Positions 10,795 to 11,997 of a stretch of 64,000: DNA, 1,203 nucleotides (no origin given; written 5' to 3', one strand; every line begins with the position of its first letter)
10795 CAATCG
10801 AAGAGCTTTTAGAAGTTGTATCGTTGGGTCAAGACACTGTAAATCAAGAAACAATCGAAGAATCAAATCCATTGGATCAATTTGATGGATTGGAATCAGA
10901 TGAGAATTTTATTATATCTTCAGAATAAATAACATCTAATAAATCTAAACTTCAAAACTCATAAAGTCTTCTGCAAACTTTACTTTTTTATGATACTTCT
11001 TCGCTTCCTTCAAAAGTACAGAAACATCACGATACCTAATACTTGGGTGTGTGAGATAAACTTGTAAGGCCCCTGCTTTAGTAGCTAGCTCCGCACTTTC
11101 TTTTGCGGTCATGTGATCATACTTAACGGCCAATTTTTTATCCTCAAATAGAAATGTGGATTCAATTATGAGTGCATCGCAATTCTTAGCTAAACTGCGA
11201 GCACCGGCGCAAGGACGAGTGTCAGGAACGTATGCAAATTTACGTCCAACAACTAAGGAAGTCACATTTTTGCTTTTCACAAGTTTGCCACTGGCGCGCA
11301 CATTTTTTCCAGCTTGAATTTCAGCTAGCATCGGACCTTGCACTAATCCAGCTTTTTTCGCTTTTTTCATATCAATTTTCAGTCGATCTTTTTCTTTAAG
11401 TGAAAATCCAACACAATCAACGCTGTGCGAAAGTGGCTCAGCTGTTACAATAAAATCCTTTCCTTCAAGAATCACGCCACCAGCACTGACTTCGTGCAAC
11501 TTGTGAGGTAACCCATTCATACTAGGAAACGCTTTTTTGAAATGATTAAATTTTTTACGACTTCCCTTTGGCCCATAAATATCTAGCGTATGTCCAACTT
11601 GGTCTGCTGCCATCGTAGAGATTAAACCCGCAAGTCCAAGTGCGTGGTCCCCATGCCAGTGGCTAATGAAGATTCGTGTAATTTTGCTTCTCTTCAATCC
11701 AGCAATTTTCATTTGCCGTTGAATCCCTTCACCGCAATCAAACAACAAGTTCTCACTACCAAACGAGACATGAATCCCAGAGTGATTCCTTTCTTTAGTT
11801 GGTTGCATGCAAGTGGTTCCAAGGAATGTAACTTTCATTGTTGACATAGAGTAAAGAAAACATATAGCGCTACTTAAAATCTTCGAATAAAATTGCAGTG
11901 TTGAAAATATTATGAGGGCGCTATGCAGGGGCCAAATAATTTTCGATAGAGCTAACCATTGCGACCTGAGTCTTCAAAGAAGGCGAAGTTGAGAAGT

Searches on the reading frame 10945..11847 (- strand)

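Call 9: search_protein_families(library=pfam, proteins=[window:10945-11847:-])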
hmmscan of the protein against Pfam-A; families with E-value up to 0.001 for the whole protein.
window:10945-11847:- (300 aa): 3 families
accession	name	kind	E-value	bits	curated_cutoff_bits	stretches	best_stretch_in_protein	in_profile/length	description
PF12706.13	Lactamase_B_2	-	1.1e-16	61.5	27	2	190-267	120-199/200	Beta-lactamase superfamily domain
PF00753.33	Lactamase_B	-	1.5e-10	41.7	22.7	1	30-147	14-137/196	Metallo-beta-lactamase superfamily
PF13691.12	Lactamase_B_4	-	1.8e-07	31.1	27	1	12-65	2-56/63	tRNase Z endonuclease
